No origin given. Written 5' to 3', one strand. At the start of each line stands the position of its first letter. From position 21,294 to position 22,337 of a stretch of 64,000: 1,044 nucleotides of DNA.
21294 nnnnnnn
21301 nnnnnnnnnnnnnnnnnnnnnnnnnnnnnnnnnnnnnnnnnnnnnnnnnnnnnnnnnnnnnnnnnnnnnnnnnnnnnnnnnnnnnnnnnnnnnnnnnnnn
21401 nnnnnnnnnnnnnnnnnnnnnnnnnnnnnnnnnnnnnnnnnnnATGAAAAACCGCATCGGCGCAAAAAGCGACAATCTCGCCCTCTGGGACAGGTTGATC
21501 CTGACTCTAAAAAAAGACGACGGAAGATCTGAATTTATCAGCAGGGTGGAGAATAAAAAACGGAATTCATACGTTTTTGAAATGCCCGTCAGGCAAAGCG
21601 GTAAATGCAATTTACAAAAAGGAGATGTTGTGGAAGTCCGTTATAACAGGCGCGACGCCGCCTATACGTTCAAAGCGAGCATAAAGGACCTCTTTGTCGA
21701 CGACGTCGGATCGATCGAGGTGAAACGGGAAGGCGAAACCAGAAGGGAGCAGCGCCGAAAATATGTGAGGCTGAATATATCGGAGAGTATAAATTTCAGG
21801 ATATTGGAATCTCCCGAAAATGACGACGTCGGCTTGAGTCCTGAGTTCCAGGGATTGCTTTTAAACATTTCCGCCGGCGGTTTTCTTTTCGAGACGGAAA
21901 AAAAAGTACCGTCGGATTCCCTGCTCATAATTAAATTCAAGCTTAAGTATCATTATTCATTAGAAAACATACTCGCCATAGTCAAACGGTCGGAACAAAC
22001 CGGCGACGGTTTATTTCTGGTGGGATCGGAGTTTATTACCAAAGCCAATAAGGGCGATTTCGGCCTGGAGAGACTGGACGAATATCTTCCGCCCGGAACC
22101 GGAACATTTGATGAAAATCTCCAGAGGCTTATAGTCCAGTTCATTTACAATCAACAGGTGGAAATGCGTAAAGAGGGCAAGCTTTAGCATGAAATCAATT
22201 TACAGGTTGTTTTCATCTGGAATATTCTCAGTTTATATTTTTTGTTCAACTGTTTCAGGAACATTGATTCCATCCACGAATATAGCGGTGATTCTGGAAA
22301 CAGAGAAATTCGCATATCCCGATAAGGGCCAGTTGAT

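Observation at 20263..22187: Zinc-ribbon/helical-repeat protein translationally coupled to a YcgR-like PilZ flagellar brake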

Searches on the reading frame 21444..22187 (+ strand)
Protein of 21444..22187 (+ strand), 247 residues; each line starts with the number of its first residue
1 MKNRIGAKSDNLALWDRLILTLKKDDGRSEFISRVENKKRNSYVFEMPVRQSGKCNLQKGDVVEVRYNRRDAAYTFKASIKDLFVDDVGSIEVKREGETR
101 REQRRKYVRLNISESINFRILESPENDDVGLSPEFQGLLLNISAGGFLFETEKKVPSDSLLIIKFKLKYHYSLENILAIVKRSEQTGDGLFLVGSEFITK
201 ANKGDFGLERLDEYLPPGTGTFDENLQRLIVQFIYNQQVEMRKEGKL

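Call 3: search_protein_families(library=pfam, proteins=[window:21444-22187:+], max_evalue=0.01)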
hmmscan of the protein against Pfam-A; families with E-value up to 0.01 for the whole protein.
window:21444-22187:+ (247 aa): 2 families
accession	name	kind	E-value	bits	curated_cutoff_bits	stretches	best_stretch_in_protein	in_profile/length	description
PF12945.12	PilZNR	-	4.6e-08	33.5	23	1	16-86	4-75/85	Flagellar protein YcgR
PF07238.19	PilZ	-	4.3e-07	30.6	22.5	1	103-205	1-92/102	PilZ domain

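Call 4: search_protein_families(library=ncbifam, proteins=[window:21444-22187:+], max_evalue=0.01)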
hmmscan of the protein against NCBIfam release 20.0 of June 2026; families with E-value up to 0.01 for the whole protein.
window:21444-22187:+ (247 aa): 0 families

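Call 17: search_solved_structures(query=window:21444-22187:+, max_evalue=1, show_alignments=2)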
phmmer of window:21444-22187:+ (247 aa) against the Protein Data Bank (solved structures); distinct sequences matched with E-value up to 1: 0.

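Call 58: find_homologous_proteins(query=window:21444-22187:+, max_evalue=0.001)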
Query window:21444-22187:+ (247 aa): 97 proteins with E <= 0.001 among 461 candidates.
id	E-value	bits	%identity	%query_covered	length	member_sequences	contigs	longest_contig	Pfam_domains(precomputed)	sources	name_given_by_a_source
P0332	4.0e-140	483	90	100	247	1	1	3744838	PF07238.20,PF12945.13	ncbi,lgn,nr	ncbi:MAG: PilZ domain-containing protein [Candidatus Zixiibacteriota bacterium]|nr:MAG: PilZ domain-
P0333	8.9e-138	475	89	100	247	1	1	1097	PF07238.20,PF12945.13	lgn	-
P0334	4.0e-125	434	82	100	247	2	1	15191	PF07238.20,PF12945.13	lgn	-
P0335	2.8e-124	431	80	100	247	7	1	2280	PF07238.20,PF12945.13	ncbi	-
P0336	3.2e-122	425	79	100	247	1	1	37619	PF07238.20,PF12945.13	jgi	jgi:c-di-GMP-binding flagellar brake protein YcgR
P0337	4.1e-122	424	72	100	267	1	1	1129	PF07238.20,PF12945.13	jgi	jgi:c-di-GMP-binding flagellar brake protein YcgR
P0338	3.7e-121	421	80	100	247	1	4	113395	PF07238.20,PF12945.13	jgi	-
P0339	1.2e-120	419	100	79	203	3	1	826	PF07238.20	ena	-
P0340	1.0e-117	410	77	100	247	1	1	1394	PF07238.20,PF12945.13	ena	-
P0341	1.5e-115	403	77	100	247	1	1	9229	PF07238.20,PF12945.13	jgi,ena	-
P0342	1.7e-115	403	74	100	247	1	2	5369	PF07238.20,PF12945.13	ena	-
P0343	2.1e-114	399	74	100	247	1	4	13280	PF07238.20,PF12945.13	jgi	jgi:c-di-GMP-binding flagellar brake protein YcgR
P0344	3.9e-114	398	74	100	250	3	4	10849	PF07238.20,PF12945.13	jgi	jgi:c-di-GMP-binding flagellar brake protein YcgR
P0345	1.3e-113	396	74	100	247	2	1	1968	PF07238.20,PF12945.13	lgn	-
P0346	1.3e-112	393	74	100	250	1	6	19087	PF07238.20,PF12945.13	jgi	jgi:c-di-GMP-binding flagellar brake protein YcgR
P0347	3.5e-110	385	72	100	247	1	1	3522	PF07238.20,PF12945.13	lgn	-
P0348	1.6e-108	380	72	100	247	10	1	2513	PF07238.20,PF12945.13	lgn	-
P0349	1.1e-107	377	70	100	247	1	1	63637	PF07238.20,PF12945.13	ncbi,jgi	-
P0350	1.2e-107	377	72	100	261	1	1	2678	PF07238.20,PF12945.13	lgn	-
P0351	1.6e-104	367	67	100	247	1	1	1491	PF07238.20,PF12945.13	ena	-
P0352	2.8e-102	359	67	100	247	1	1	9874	PF07238.20,PF12945.13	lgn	-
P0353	1.4e-101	357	66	100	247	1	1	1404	PF07238.20,PF12945.13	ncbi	-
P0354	3.0e-100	353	82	81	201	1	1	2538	PF07238.20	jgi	jgi:c-di-GMP-binding flagellar brake protein YcgR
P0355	1.6e-94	334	64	95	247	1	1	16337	PF07238.20,PF12945.13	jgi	jgi:c-di-GMP-binding flagellar brake protein YcgR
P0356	1.7e-94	334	64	95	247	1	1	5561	PF07238.20,PF12945.13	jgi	jgi:c-di-GMP-binding flagellar brake protein YcgR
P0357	1.7e-89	317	60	100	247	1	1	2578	PF07238.20,PF12945.13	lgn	-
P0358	9.7e-89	315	60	97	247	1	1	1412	PF07238.20,PF12945.13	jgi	jgi:c-di-GMP-binding flagellar brake protein YcgR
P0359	7.3e-88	312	60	97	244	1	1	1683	PF07238.20,PF12945.13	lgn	-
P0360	7.7e-88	312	60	99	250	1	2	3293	PF07238.20,PF12945.13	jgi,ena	-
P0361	1.2e-87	311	58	100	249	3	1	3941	PF07238.20,PF12945.13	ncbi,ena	-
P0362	1.3e-87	311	58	100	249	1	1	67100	PF07238.20,PF12945.13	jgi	jgi:c-di-GMP-binding flagellar brake protein YcgR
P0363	2.0e-87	311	58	100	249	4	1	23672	PF07238.20,PF12945.13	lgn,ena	-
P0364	2.1e-87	311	60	99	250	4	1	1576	PF07238.20,PF12945.13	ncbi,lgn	-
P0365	5.9e-87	309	58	100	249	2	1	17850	PF07238.20,PF12945.13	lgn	-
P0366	4.1e-86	306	57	100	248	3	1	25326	PF07238.20,PF12945.13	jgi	jgi:c-di-GMP-binding flagellar brake protein YcgR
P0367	4.9e-85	303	59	98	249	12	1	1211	PF07238.20,PF12945.13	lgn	-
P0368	6.5e-85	302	57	100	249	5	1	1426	PF07238.20,PF12945.13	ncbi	-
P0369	1.4e-82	295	75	75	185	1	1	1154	PF07238.20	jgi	jgi:c-di-GMP-binding flagellar brake protein YcgR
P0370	6.3e-82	293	56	100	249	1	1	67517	PF07238.20,PF12945.13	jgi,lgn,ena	-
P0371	9.5e-82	292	57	96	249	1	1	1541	PF07238.20,PF12945.13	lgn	-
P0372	6.8e-81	289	56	100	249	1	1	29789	PF07238.20,PF12945.13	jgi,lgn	-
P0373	3.0e-79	284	56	96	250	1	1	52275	PF07238.20,PF12945.13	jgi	jgi:c-di-GMP-binding flagellar brake protein YcgR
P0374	2.6e-78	281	58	95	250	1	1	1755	PF07238.20,PF12945.13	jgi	jgi:c-di-GMP-binding flagellar brake protein YcgR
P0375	4.2e-78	280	55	97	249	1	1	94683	PF07238.20,PF12945.13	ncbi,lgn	-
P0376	4.6e-78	280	57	100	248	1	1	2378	PF07238.20,PF12945.13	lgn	-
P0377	4.9e-78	280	54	96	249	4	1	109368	PF07238.20,PF12945.13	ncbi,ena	-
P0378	1.5e-77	278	56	96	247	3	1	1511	PF07238.20,PF12945.13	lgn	-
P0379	2.0e-77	278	54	97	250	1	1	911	PF07238.20,PF12945.13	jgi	jgi:c-di-GMP-binding flagellar brake protein YcgR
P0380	3.1e-77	277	54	100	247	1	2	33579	PF07238.20,PF12945.13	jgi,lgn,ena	jgi:c-di-GMP-binding flagellar brake protein YcgR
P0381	4.1e-77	277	55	100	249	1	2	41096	PF07238.20,PF12945.13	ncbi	ncbi:MAG: flagellar brake protein [candidate division Zixibacteria bacterium]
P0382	4.7e-77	277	56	96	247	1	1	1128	PF07238.20,PF12945.13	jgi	jgi:c-di-GMP-binding flagellar brake protein YcgR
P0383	6.0e-77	276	55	100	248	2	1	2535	PF07238.20,PF12945.13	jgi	jgi:c-di-GMP-binding flagellar brake protein YcgR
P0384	3.5e-76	274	52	100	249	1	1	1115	PF07238.20,PF12945.13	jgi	jgi:c-di-GMP-binding flagellar brake protein YcgR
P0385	4.2e-76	274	54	99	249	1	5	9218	PF07238.20,PF12945.13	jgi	jgi:c-di-GMP-binding flagellar brake protein YcgR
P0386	4.3e-76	274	56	95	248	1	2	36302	PF07238.20,PF12945.13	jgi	jgi:c-di-GMP-binding flagellar brake protein YcgR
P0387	1.2e-75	272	54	98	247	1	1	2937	PF07238.20,PF12945.13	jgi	jgi:c-di-GMP-binding flagellar brake protein YcgR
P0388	1.4e-75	272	53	99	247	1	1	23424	PF07238.20,PF12945.13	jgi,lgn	jgi:c-di-GMP-binding flagellar brake protein YcgR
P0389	2.4e-75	271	55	95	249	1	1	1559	PF07238.20,PF12945.13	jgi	jgi:c-di-GMP-binding flagellar brake protein YcgR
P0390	2.8e-75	271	52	96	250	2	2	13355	PF07238.20,PF12945.13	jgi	jgi:c-di-GMP-binding flagellar brake protein YcgR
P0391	3.1e-75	271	52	96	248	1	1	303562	PF07238.20,PF12945.13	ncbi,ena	-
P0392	3.6e-75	271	56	95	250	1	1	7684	PF07238.20,PF12945.13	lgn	-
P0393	5.3e-75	270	53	100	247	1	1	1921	PF07238.20,PF12945.13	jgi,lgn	jgi:c-di-GMP-binding flagellar brake protein YcgR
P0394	9.0e-75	269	54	97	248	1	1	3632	PF07238.20,PF12945.13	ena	-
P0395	2.5e-74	268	51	98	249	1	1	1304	PF07238.20,PF12945.13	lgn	-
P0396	6.8e-74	266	53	94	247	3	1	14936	PF07238.20,PF12945.13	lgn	-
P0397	8.8e-74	266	55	96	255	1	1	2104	PF07238.20,PF12945.13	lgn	-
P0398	1.2e-73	266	52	100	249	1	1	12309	PF07238.20,PF12945.13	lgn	-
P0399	1.4e-73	265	54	99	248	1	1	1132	PF07238.20,PF12945.13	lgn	-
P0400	4.5e-73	264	50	94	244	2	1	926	PF07238.20,PF12945.13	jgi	jgi:c-di-GMP-binding flagellar brake protein YcgR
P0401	5.5e-73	263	53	96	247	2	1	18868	PF07238.20,PF12945.13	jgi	-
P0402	1.1e-72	262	50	98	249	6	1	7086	PF07238.20,PF12945.13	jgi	jgi:c-di-GMP-binding flagellar brake protein YcgR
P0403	2.6e-72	261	53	96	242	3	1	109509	PF07238.20,PF12945.13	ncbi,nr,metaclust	ncbi:MAG: hypothetical protein A2W25_12945 [candidate division Zixibacteria bacterium RBG_16_53_22]|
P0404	5.8e-72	260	53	94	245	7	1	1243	PF07238.20,PF12945.13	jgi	jgi:c-di-GMP-binding flagellar brake protein YcgR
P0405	9.1e-72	259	53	99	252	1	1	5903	PF07238.20,PF12945.13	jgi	jgi:c-di-GMP-binding flagellar brake protein YcgR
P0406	1.6e-71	259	49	99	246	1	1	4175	PF07238.20,PF12945.13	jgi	jgi:c-di-GMP-binding flagellar brake protein YcgR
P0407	1.7e-71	259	50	96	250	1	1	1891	PF07238.20,PF12945.13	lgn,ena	-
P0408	3.3e-71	258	52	95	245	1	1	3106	PF07238.20,PF12945.13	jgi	jgi:c-di-GMP-binding flagellar brake protein YcgR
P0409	4.9e-71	257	51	96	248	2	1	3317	PF07238.20,PF12945.13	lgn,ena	-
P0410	5.3e-71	257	51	96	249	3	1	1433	PF07238.20,PF12945.13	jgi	-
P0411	6.6e-71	257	54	94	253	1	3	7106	PF07238.20,PF12945.13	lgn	-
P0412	9.1e-71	256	53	95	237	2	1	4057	PF07238.20,PF12945.13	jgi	jgi:c-di-GMP-binding flagellar brake protein YcgR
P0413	1.0e-70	256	49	99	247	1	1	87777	PF07238.20,PF12945.13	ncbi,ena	-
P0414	1.7e-70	255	51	99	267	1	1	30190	PF07238.20,PF12945.13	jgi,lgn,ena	-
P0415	1.9e-70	255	53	93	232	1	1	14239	PF07238.20,PF12945.13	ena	-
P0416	2.3e-70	255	51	94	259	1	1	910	PF07238.20,PF12945.13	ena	-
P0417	2.4e-68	248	50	97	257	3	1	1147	PF07238.20,PF12945.13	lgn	-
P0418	3.4e-68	248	53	96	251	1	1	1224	PF07238.20,PF12945.13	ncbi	-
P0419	2.1e-67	245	50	94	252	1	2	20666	PF07238.20,PF12945.13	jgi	jgi:c-di-GMP-binding flagellar brake protein YcgR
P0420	2.4e-67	245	47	99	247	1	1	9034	PF07238.20,PF12945.13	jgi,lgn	jgi:c-di-GMP-binding flagellar brake protein YcgR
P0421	2.5e-67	245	49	94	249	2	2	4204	PF07238.20,PF12945.13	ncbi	-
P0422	4.7e-67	244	53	89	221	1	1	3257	PF07238.20,PF12945.13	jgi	jgi:c-di-GMP-binding flagellar brake protein YcgR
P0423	3.9e-66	241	74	63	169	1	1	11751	PF12945.13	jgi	jgi:c-di-GMP-binding flagellar brake protein YcgR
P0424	4.0e-65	238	50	94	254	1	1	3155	PF07238.20,PF12945.13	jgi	jgi:c-di-GMP-binding flagellar brake protein YcgR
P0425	1.4e-61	226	45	97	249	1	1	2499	PF07238.20,PF12945.13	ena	-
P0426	3.1e-61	225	52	87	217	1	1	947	PF07238.20,PF12945.13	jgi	jgi:c-di-GMP-binding flagellar brake protein YcgR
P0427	5.2e-49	185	49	73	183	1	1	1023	PF07238.20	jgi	jgi:c-di-GMP-binding flagellar brake protein YcgR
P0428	2.5e-43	166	40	96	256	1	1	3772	PF07238.20,PF12945.13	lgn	-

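Call 68: predict_structure(alignment_id=A6)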
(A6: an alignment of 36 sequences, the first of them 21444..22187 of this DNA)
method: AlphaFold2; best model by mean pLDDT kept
length: 247 residues; sequences in the alignment: 36
mean_pLDDT: 80.9   pTM: 0.50
mean pLDDT of the five models: 80.9, 79.4, 79.2, 77.2, 76.7
residues with pLDDT >= 90: 76; 70-90: 128; 50-70: 33; < 50: 10
segments of 3 or more residues with pLDDT < 50: 1-8
pLDDT, mean of each block of 10 residues (from residue 1): 40 89 90 91 91 90 89 87 75 88 60 79 60 88 85 89 79 86 85 90 75 77 83 80 76
secondary structure, 60 per line:
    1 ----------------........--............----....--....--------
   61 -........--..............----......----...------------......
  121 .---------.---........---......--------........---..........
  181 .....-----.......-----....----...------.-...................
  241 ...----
elements in order: E17-24 E27-38 E43-46 E49-52 E62-69 E72-85 E90-95 E100-102 E115-121 E135-142 E146-151 E160-167 E171-185 E191-197 H203-206 H222-243

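Call 71: fold_search(model_id=the predicted structure, library=pdb)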
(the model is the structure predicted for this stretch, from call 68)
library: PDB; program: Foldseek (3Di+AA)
matches with E <= 10: 1109; with E <= 0.001: 15
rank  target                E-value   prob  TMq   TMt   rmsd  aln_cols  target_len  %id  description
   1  5vx6_A                3.2e-09  1.00  0.35  0.41  14.3       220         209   20  Structure of Bacillus subtilis Inhibitor of motility (MotI/DgrA) (released 2017-11-22)
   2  5vx6_B                3.2e-09  1.00  0.35  0.41  12.1       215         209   20  Structure of Bacillus subtilis Inhibitor of motility (MotI/DgrA) (released 2017-11-22)
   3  2rde_A                4.5e-08  1.00  0.32  0.35  14.0       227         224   14  Crystal structure of VCA0042 complexed with c-di-GMP (released 2007-10-30)
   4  2gjg                  1.7e-07  1.00  0.29  0.29  18.2       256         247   18  CRYSTAL STRUCTURE OF A PILZ-CONTAINING PROTEIN (PP4397) FROM PSEUDOMONAS PUTIDA KT2440 AT 2.25 A RESOLUTION (released 2006-04-25)
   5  2rde_B                7.0e-07  1.00  0.33  0.35  14.5       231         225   14  Crystal structure of VCA0042 complexed with c-di-GMP (released 2007-10-30)
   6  3kyf                  1.1e-06  1.00  0.32  0.34   9.6       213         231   15  Crystal structure of P4397 complexed with c-di-GMP (released 2010-04-14)
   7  3kyg_A                1.3e-06  1.00  0.34  0.37  14.8       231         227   15  Crystal structure of VCA0042 (L135R) complexed with c-di-GMP (released 2010-04-14)
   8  5kec_A                3.5e-06  1.00  0.26  0.27  15.1       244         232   12  Structure of K. pneumonia MrkH in its apo state. (released 2016-08-17)
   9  5kec_D                3.6e-06  1.00  0.27  0.29  15.3       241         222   12  Structure of K. pneumonia MrkH in its apo state. (released 2016-08-17)
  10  5ked_B                3.6e-06  1.00  0.26  0.29  15.2       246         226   12  Structure of the 2.65 Angstrom P2(1) crystal of K. pneumonia MrkH (released 2016-08-17)
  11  1yln                  4.4e-06  1.00  0.32  0.35  13.0       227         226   14  The Crystal Structure of the Protein of Unknown Function VCA0042 from Vibrio cholerae O1 (released 2005-03-08)
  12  5y6f                  6.0e-06  1.00  0.33  0.35  12.1       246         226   10  Crystal structure of YcgR in complex with c-di-GMP from Escherichia coli (released 2018-07-18)
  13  5kgo_D                1.3e-05  1.00  0.31  0.33  14.1       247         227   12  Structure of K. pneumonia MrkH-c-di-GMP complex (released 2016-08-17)
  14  5ejl                  1.3e-05  1.00  0.29  0.31  12.3       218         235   10  MrkH, A novel c-di-GMP dependence transcription regulatory factor. (released 2016-10-19)
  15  5ked_A                2.8e-05  1.00  0.27  0.29  15.2       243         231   13  Structure of the 2.65 Angstrom P2(1) crystal of K. pneumonia MrkH (released 2016-08-17)
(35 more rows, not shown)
